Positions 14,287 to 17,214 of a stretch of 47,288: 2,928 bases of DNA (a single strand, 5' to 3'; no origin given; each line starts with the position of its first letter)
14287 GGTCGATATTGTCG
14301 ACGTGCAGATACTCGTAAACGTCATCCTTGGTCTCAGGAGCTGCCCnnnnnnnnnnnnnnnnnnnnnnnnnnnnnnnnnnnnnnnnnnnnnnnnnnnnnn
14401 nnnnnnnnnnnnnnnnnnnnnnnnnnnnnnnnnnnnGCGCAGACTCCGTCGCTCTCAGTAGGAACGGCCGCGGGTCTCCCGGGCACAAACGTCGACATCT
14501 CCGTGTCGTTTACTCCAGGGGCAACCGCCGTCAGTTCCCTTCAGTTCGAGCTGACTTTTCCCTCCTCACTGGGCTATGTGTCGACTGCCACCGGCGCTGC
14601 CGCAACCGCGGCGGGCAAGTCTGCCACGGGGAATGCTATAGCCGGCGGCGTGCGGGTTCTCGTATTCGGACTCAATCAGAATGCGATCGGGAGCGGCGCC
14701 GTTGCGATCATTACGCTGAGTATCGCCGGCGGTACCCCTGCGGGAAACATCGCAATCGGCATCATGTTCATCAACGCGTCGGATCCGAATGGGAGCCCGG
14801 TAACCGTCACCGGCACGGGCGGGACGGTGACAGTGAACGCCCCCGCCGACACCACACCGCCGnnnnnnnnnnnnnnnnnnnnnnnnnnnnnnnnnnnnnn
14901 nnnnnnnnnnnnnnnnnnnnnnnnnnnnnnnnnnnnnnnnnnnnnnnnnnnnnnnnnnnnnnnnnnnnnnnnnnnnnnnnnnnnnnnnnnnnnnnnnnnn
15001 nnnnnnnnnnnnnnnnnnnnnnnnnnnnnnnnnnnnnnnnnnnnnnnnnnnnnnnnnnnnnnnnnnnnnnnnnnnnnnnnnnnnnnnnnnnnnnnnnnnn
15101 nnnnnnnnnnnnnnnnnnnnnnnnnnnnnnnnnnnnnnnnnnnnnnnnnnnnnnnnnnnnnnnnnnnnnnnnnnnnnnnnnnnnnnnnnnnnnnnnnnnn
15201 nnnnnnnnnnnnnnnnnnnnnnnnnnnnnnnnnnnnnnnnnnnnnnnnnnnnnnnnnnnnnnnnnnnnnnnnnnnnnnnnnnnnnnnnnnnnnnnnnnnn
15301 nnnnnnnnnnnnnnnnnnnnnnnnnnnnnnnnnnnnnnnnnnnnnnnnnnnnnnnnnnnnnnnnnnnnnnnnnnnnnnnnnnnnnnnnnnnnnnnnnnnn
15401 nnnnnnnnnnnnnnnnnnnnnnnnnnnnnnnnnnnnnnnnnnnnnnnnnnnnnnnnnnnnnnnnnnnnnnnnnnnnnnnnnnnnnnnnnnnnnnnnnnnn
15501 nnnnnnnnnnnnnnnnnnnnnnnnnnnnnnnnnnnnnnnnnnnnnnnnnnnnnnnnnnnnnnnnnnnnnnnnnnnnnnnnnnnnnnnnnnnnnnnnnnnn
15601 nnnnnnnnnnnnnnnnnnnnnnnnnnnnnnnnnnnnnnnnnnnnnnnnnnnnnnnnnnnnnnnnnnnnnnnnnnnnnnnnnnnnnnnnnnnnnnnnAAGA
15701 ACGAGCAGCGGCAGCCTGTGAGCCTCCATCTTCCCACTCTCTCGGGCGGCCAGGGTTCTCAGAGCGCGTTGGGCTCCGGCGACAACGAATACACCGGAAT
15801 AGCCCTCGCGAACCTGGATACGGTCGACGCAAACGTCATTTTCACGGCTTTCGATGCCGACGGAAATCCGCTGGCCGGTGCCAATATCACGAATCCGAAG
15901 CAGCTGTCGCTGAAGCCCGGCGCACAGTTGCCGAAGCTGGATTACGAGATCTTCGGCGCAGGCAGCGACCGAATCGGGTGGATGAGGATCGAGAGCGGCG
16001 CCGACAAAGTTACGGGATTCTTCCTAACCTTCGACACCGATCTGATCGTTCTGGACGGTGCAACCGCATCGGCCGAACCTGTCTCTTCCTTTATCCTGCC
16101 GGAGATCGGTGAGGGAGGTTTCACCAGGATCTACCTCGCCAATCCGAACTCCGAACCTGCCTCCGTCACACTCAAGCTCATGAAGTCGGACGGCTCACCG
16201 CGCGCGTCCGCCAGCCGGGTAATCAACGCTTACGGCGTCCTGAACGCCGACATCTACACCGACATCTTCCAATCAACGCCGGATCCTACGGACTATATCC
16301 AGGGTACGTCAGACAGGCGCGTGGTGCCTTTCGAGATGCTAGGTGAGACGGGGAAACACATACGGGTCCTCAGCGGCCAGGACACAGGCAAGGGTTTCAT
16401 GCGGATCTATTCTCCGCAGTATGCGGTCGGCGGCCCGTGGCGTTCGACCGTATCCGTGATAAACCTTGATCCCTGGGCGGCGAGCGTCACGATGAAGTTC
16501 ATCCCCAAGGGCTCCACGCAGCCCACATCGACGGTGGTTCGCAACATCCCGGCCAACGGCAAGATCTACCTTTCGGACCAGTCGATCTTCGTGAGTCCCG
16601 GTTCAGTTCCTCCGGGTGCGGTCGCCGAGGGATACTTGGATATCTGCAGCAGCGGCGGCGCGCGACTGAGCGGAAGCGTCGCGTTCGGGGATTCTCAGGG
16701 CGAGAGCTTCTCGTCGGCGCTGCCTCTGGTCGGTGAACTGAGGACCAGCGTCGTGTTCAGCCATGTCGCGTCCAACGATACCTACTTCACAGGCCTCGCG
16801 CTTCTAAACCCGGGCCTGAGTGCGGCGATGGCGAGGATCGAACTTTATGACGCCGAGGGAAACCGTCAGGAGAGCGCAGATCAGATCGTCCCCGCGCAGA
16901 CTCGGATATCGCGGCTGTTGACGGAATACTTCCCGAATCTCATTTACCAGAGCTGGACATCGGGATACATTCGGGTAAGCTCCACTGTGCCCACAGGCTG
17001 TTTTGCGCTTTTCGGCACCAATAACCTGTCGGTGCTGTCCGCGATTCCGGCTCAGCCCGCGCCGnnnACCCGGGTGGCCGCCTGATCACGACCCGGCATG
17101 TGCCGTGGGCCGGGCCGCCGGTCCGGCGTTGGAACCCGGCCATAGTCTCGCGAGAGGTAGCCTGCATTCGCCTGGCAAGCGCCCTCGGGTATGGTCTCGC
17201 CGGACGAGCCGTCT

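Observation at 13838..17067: Translationally coupled dockerin and cohesin genes with no catalytic partner, beside a glycan locus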

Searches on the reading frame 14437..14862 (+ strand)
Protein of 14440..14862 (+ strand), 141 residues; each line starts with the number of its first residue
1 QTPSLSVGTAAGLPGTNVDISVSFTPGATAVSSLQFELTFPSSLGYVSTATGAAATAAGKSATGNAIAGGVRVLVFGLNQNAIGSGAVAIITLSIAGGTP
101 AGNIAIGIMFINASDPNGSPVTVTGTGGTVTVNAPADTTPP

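Call 5: search_protein_families(library=pfam, proteins=[window:14440-14862:+], max_evalue=10)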
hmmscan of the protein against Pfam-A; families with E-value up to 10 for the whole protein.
seq(141 aa): 0 families
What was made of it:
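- Tried and rejected: Pfam on the window's cohesin region alone gave no hit (call 5).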

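Call 6: search_solved_structures(query=window:14440-14862:+, max_evalue=10, show_alignments=3)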
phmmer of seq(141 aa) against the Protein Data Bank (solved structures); distinct sequences matched with E-value up to 10: 3.
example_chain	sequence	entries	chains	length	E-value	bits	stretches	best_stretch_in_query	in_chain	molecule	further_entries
5n5p_A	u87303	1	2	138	0.43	13.9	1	8-132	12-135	Putative cellulosomal scaffoldin protein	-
6kgc_A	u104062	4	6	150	1.3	12.5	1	2-45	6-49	Probably cellulosomal scaffolding protein, secreted cellulose-binding and cohesin domain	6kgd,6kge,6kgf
6kg8_A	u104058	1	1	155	1.3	12.4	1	2-48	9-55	Probably cellulosomal scaffolding protein, secreted cellulose-binding and cohesin domain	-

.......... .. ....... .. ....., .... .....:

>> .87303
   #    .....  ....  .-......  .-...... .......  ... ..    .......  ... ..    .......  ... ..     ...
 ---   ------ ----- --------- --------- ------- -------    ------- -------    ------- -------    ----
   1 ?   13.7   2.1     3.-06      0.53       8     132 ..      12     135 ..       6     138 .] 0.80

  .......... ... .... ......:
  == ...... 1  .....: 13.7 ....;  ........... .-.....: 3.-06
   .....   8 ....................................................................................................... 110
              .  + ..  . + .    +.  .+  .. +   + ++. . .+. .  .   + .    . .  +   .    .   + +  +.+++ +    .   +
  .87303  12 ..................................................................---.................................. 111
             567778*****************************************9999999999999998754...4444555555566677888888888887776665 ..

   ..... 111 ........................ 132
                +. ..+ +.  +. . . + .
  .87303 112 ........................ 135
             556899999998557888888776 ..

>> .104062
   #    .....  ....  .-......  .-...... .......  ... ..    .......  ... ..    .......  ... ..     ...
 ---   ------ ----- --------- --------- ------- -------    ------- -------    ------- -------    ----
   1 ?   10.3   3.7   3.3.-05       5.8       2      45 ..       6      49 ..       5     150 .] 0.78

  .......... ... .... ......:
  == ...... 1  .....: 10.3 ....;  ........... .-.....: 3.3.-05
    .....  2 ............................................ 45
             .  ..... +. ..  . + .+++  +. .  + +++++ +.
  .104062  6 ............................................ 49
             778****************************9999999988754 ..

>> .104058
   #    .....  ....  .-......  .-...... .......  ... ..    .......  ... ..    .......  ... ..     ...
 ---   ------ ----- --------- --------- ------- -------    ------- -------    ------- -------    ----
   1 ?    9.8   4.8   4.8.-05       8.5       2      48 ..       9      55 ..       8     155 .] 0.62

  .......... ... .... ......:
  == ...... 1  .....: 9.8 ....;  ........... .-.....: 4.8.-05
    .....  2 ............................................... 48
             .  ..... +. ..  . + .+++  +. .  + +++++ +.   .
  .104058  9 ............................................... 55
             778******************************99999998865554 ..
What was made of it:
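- On Cohesin (PF00963): PDB phmmer gives only E 0.43-1.3 (call 6).
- Checked: Alone it gives only weak PDB hits, all cohesins, E 0.43-1.3 (call 6).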

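Call 12: search_solved_structures(query=A1, max_evalue=1, show_alignments=2)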
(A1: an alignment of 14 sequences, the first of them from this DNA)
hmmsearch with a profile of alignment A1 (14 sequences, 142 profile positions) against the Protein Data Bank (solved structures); distinct sequences matched with E-value up to 1: 12.
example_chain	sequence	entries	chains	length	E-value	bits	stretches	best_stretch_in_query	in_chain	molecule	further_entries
2vn5_A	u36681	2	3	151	1.8e-09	40.7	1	5-133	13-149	SCAFFOLDING PROTEIN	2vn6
1g1k_A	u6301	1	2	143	3.1e-09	40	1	5-133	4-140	SCAFFOLDING PROTEIN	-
6kg8_A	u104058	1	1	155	9.5e-07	31.9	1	4-44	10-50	Probably cellulosomal scaffolding protein, secreted cellulose-binding and cohesin domain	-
6kgc_A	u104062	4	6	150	9.7e-07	31.9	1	4-44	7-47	Probably cellulosomal scaffolding protein, secreted cellulose-binding and cohesin domain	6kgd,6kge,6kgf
5n5p_A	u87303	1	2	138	1.2e-06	31.6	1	10-133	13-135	Putative cellulosomal scaffoldin protein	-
5nrk_A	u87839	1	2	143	1.6e-05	27.9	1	5-132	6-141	Endoglucanase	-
5nrm_A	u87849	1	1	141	1.6e-05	27.9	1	5-132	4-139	Endoglucanase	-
4uyp_A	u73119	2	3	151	7.3e-05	25.8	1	5-105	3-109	Cellulosomal scaffoldin anchoring protein C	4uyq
8ajy_A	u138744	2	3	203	0.0055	19.7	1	10-105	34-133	Cell-wall anchoring protein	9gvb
4iu2_A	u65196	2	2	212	0.0061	19.5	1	10-105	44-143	Cell-wall anchoring protein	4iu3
2xdh_A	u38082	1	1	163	0.024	17.6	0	4-72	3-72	COHESIN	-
3kcp_A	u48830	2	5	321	0.083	15.9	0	5-135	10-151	Cellulosomal-scaffolding protein A | Cellulosome anchoring protein cohesin region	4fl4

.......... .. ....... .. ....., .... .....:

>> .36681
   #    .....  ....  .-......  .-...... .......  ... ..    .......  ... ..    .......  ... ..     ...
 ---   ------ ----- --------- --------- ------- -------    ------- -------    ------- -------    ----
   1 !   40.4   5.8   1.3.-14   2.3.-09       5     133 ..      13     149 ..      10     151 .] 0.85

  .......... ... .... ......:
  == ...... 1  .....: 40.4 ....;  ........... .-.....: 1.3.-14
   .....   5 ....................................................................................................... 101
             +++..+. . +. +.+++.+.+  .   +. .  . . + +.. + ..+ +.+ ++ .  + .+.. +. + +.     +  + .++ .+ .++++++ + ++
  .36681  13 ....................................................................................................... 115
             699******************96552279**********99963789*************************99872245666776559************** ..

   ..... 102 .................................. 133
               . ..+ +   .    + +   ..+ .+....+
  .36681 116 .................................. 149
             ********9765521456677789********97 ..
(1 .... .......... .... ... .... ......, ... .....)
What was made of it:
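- On Cohesin (PF00963): Their profile hits cohesins 2vn5/1g1k at E 1.8e-9 over the full length (call 12).
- Checked: A profile of 14 orthologous N-termini hits solved cohesins 2vn5/1g1k at E 1.8e-9 (call 12).
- Cohesin by orthologue profile against PDB, E 1.8e-9 (call 12).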

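Call 13: search_protein_families(library=pfam, alignment_id=A1, max_evalue=1)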
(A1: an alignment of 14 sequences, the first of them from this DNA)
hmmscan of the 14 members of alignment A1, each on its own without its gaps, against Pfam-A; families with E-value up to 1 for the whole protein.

A. member 1, seq(142 aa): 0 families

B. families by the number of members that match (of 14 scanned): 4 families
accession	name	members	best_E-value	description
PF00963.24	Cohesin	12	2.9e-13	Cohesin domain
PF22443.2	FbpC-like_RD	1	0.00055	FbpC-like, regulatory domain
PF19749.4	DUF6236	1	0.31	Family of unknown function (DUF6236)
PF15363.11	BTBD8_C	1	0.53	BTB/POZ domain-containing protein 8, C-terminal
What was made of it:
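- On Cohesin (PF00963): 12 of the 14 N-terminal domains in alignment A1 hit PF00963, best E 2.9e-13 (call 13); the 13 orthologues are 49-68% identical to the window's domain.
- Checked: 12 of those 14 orthologues hit PF00963, best E 2.9e-13 (call 13).
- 12 of 14 orthologues hit PF00963 (call 13).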

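Call 21: predict_structure(alignment_id=A1)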
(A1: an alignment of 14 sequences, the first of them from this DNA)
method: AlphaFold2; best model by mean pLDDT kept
length: 142 residues; sequences in the alignment: 14
mean_pLDDT: 96.2   pTM: 0.89
mean pLDDT of the five models: 96.2, 96.0, 95.9, 95.7, 94.4
residues with pLDDT >= 90: 133; 70-90: 7; 50-70: 2; < 50: 0
segments of 3 or more residues with pLDDT < 50: none
pLDDT, mean of each block of 10 residues (from residue 1): 93 98 97 98 98 98 97 97 97 98 98 97 98 88 71
secondary structure, 60 per line:
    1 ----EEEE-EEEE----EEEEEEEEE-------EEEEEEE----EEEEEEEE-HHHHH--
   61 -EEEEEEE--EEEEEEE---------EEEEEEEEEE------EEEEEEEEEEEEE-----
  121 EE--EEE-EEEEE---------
elements in order: E5-8 E10-13 E18-26 E34-40 E45-52 H54-58 E62-68 E71-77 E87-96 E103-115 E125-127 E129-133
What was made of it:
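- On Cohesin (PF00963): AF2 pLDDT 96.2 (call 21).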

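Call 27: fold_search(model_id=the predicted structure, library=pdb)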
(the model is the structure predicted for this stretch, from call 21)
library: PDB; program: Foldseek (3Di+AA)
matches with E <= 10: 1946; with E <= 0.001: 109
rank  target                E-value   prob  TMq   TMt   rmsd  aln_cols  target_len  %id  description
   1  2xdh                  1.7e-11  1.00  0.80  0.82   2.5       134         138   17  Non-cellulosomal cohesin from the hyperthermophilic archaeon Archaeoglobus fulgidus (released 2010-05-26)
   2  6kgc_A                5.7e-11  1.00  0.81  0.80   3.2       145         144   19  Crystal structure of CaDoc0917(R49D)-CaCohA2 complex at pH 5.4 (released 2020-07-08)
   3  6kge_A                7.1e-11  1.00  0.77  0.77   3.4       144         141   20  Crystal structure of CaDoc0917(R16D)-CaCohA2 complex at pH 5.5 (released 2020-07-08)
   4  2vn6_A                1.2e-10  1.00  0.82  0.78   2.5       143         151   25  The Clostridium cellulolyticum dockerin displays a dual binding mode for its cohesin partner (released 2008-05-13)
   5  6kgd_A                1.3e-10  1.00  0.82  0.80   2.7       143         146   21  Crystal structure of CaDoc0917(R49D)-CaCohA2 complex at pH 8.0 (released 2020-07-08)
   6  6kgf_C                1.4e-10  1.00  0.79  0.76   3.4       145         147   19  Crystal structure of CaDoc0917(R16D)-CaCohA2 complex at pH 8.2 (released 2020-07-08)
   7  6kgf_A                1.4e-10  1.00  0.79  0.78   3.3       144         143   19  Crystal structure of CaDoc0917(R16D)-CaCohA2 complex at pH 8.2 (released 2020-07-08)
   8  2vn5_A                2.0e-10  1.00  0.83  0.83   2.4       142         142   25  The Clostridium cellulolyticum dockerin displays a dual binding mode for its cohesin partner (released 2008-05-20)
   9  2vn5_C                3.8e-10  1.00  0.81  0.78   2.6       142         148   26  The Clostridium cellulolyticum dockerin displays a dual binding mode for its cohesin partner (released 2008-05-20)
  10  5n5p_C                4.5e-10  1.00  0.73  0.76   3.1       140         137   19  Crystal structure of Ruminococcus flavefaciens' type III complex containing the fifth cohesin from scaffoldin B and th (released 2018-02-28)
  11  4ums                  5.9e-10  1.00  0.77  0.72   3.4       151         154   16  The crystal structure of the seventh ScaB type I cohesin from Pseudobacteroides cellulosolvens (released 2015-05-06)
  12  5n5p_A                6.5e-10  1.00  0.73  0.75   3.1       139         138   19  Crystal structure of Ruminococcus flavefaciens' type III complex containing the fifth cohesin from scaffoldin B and th (released 2018-02-28)
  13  5nrm_A                1.1e-09  1.00  0.81  0.82   2.5       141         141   22  Crystal structure of the sixth cohesin from Acetivibrio cellulolyticus' scaffoldin B in complex with Cel5 dockerin S51 (released 2018-01-31)
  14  1g1k_A                1.6e-09  1.00  0.81  0.80   2.6       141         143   26  COHESIN MODULE FROM THE CELLULOSOME OF CLOSTRIDIUM CELLULOLYTICUM (released 2000-11-22)
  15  4dh2_C                1.6e-09  1.00  0.77  0.71   3.1       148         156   18  Crystal structure of Coh-OlpC(Cthe_0452)-Doc435(Cthe_0435) complex: A novel type I Cohesin-Dockerin complex from Clost (released 2012-11-28)
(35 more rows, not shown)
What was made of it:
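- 14347..17067 (+): P2, the large secreted protein (906 aa). Signal peptide (aa 1-~31), one cohesin (aa ~31-172, nt ~14437-14862), three Fn3/Pur_ac_phosph_N domains (aa ~172-450), then a body of four beta-sandwich domains (aa 453-906, nt 15703-17064). Cohesin: calls 12, 13, 21, 27.
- On Cohesin (PF00963): The top 50 are all cohesins, with TM 0.64-0.83 (call 27).
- Closest known: Non-cellulosomal cohesin-dockerin pairs. Same: The best structural match of the P2 cohesin is the A. fulgidus non-cellulosomal cohesin (call 27).
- Checked: 109 matches have E<=1e-3, and every one of the 50 listed is a cohesin (calls 21, 27).
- AF2 pLDDT 96.2 and Foldseek E 1.7e-11, TM 0.8 to cohesins, including the non-cellulosomal A. 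fulgidus one (calls 21, 27). All top structural matches are bona fide dockerin-binding cohesins (call 27).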

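Call 75: find_related_loci(query=A1, collection=metagenome_contigs, flank=4000)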
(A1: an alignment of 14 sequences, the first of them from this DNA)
Query A1 (142 aa) in metagenome_contigs; peptide patterns used: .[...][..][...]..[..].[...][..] (x = any residue, [..] = any of these).
99 stretches matched a pattern; 34 encode a relative of the query (tblastn E <= 1e-3); 34 distinct loci.
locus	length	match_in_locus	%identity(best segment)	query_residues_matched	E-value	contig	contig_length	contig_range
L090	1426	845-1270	68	1-142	5e-50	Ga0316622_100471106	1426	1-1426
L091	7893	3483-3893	61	1-137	2e-46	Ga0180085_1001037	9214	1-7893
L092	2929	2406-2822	64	4-142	2e-43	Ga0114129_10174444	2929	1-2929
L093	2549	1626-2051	58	1-142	2e-39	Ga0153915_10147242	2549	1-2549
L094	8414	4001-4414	59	5-142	3e-38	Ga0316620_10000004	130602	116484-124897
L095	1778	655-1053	64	6-142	5e-38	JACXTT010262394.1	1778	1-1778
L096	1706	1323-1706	59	1-128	5e-38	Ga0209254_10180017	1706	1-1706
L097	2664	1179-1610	56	1-142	6e-37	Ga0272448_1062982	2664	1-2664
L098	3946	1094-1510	61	5-142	3e-35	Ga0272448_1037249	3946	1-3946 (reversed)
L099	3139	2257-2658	58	9-142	3e-34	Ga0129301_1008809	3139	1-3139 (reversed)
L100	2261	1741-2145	49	8-142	6e-34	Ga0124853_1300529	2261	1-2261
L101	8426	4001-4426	55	1-142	2e-33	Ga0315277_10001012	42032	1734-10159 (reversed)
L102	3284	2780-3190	56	6-142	3e-33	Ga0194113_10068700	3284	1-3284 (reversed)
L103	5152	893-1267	58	16-142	3e-33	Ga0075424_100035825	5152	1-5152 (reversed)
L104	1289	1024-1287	65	16-103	9e-32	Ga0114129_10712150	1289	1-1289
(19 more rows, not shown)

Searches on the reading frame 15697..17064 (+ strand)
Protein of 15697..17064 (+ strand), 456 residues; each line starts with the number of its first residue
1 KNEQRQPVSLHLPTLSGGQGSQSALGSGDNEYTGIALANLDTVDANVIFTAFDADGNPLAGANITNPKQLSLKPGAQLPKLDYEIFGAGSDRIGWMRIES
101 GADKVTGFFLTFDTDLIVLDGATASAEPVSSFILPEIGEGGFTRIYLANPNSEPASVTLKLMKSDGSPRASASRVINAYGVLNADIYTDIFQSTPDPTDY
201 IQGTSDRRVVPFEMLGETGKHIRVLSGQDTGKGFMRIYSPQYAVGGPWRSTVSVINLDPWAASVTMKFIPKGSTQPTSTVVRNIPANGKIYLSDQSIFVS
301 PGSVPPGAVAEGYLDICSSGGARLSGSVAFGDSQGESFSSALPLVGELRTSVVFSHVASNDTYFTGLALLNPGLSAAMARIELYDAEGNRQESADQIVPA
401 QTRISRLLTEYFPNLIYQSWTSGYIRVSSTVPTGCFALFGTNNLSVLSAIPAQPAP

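Call 5: search_protein_families(library=pfam, proteins=[window:15697-17064:+], max_evalue=10)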
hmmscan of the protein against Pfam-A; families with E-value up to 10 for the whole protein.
seq(456 aa): 1 family
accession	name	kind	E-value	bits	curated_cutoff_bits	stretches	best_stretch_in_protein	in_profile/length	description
PF18986.5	DUF5719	-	1.8e-07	31.1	26.2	2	120-175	150-206/319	Family of unknown function (DUF5719)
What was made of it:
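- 14347..17067 (+): Body: DUF5719 31.1 bits (call 5).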

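Call 37: search_solved_structures(query=A3, max_evalue=10)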
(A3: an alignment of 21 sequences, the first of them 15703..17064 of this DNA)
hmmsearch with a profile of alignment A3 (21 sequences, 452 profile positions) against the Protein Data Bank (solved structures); distinct sequences matched with E-value up to 10: 0.
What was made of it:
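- Tried and rejected: A PDB sequence search with the body profile gave 0 hits (call 37).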

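Call 48: predict_structure(alignment_id=A3)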
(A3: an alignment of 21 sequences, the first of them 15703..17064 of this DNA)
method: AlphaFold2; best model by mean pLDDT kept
length: 454 residues; sequences in the alignment: 21
mean_pLDDT: 89.6   pTM: 0.89
mean pLDDT of the five models: 89.6, 87.9, 87.8, 87.3, 87.3
residues with pLDDT >= 90: 309; 70-90: 122; 50-70: 16; < 50: 7
segments of 3 or more residues with pLDDT < 50: 17-22
pLDDT, mean of each block of 10 residues (from residue 1): 77 58 59 92 94 91 93 93 82 91 90 84 93 87 95 98 97 96 91 94 97 86 94 95 88 97 91 82 97 77 81 94 94 84 94 91 94 96 94 95 93 87 95 92 89 83
secondary structure, 60 per line:
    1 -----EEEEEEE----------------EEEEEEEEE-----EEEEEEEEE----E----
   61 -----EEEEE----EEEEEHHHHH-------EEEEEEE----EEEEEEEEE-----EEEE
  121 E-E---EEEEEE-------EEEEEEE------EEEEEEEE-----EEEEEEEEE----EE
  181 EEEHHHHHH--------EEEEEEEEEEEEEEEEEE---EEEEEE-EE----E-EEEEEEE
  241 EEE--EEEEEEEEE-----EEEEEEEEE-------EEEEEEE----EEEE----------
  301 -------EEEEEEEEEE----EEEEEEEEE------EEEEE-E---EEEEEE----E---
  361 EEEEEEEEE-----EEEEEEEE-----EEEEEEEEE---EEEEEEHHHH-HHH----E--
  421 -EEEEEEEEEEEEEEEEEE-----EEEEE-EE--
elements in order: E6-12 E29-37 E43-51 E66-70 E75-79 H80-84 E92-98 E103-111 E117-121 E127-132 E140-146 E153-160 E166-174 E179-183 H184-189 E198-215 E219-224 E234-243 E246-254 E260-268 E276-282 E287-290 E308-317 E322-330 E337-341 E347-352 E361-369 E375-382 E388-396 E400-405 H406-409 E422-439 E445-449
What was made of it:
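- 14347..17067 (+): AF2 pLDDT 89.6, pTM 0.89 (call 48).
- Body: four beta-sandwiches (call 48).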

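Call 52: fold_search(model_id=the predicted structure, library=pdb)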
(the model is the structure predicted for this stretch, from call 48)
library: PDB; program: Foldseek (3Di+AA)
matches with E <= 10: 1113; with E <= 0.001: 27
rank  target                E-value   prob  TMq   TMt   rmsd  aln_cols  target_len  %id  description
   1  9fx3_A                3.3e-06  0.54  0.13  0.06  21.4       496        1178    9  Structure of active human CD109 (released 2025-03-19)
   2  2a74_A                9.2e-06  0.57  0.15  0.12  22.8       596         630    9  Human Complement Component C3c (released 2005-09-27)
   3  7o7p_C                1.9e-05  0.25  0.12  0.06  24.4       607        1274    8  (h-alpha2M)4 activated state (released 2022-04-13)
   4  7o7p_A                1.9e-05  0.25  0.12  0.06  24.4       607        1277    8  (h-alpha2M)4 activated state (released 2022-04-13)
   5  8yrm_A                2.8e-05  0.28  0.14  0.12  31.2       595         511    8  Iota toxin Ib pore serine-clamp mutant (released 2025-03-26)
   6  7q1y_A                5.8e-05  0.23  0.12  0.05  24.0       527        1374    8  X-ray structure of human A2ML1 (released 2022-04-20)
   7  7ad7_B                9.3e-05  0.23  0.12  0.09  21.8       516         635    9  Crystal structure of human complement C5 in complex with the K8 bovine knob domain peptide. (released 2021-03-10)
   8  5jpm_A                1.0e-04  0.30  0.13  0.10  19.8       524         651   10  Structure of the complex of human complement C4 with MASP-2 rebuilt using iMDFF (released 2016-08-10)
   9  5i5k_B                1.4e-04  0.23  0.13  0.05  21.5       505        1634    8  Structure of complement C5 in complex with eculizumab (released 2016-03-16)
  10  2xtl_B                2.1e-04  0.18  0.11  0.11  21.2       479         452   10  Structure of the major pilus backbone protein from Streptococcus Agalactiae (released 2011-07-06)
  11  3prx_B                2.1e-04  0.15  0.12  0.05  28.9       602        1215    8  Structure of Complement C5 in Complex with CVF and SSL7 (released 2011-01-19)
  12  7o7n_A                2.4e-04  0.18  0.12  0.05  25.5       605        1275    8  (h-alpha2M)4 semiactivated I state (released 2022-04-13)
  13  1nc7_A                2.7e-04  1.00  0.20  0.74   2.7       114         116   15  Crystal Structure of Thermotoga maritima 1070 (released 2003-07-01)
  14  1nc7_B                2.9e-04  1.00  0.20  0.74   2.7       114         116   15  Crystal Structure of Thermotoga maritima 1070 (released 2003-07-01)
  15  6kzb_A                3.6e-04  0.28  0.13  0.10  17.6       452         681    9  Transglutaminase2 complexed with calcium (released 2020-12-09)
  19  1nc7_D                5.5e-04  1.00  0.20  0.69   2.9       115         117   17  Crystal Structure of Thermotoga maritima 1070 (released 2003-07-01)
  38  2ii7_C                3.9e-03  1.00  0.16  0.59   3.8        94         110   18  Anabaena sensory rhodopsin transducer (released 2007-03-20)
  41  2ii7_D                4.2e-03  1.00  0.17  0.64   3.3        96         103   19  Anabaena sensory rhodopsin transducer (released 2007-03-20)
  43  2ii9_D                4.4e-03  1.00  0.16  0.68   3.3        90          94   21  Anabaena sensory rhodopsin transducer (released 2007-03-20)
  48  2ii9_C                5.0e-03  1.00  0.16  0.69   3.3        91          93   19  Anabaena sensory rhodopsin transducer (released 2007-03-20)
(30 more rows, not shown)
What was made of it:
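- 14347..17067 (+): Single domains match TM1070 and ASRT at probability 1.00 (call 52).
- On ASRAH / DUF5719 beta-sandwich body: Foldseek probability is 1.00 to 1nc7 (TMt 0.74) and to 2ii7-2ii9 (TMt 0.59-0.69) for single domains (call 52).
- Closest known: ASRAH superfamily. Same: Individually they match TM1070 and ASRT folds (call 52).
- Single domains match TM1070/ASRT at probability 1.00, TMt 0.59-0.74 (call 52).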
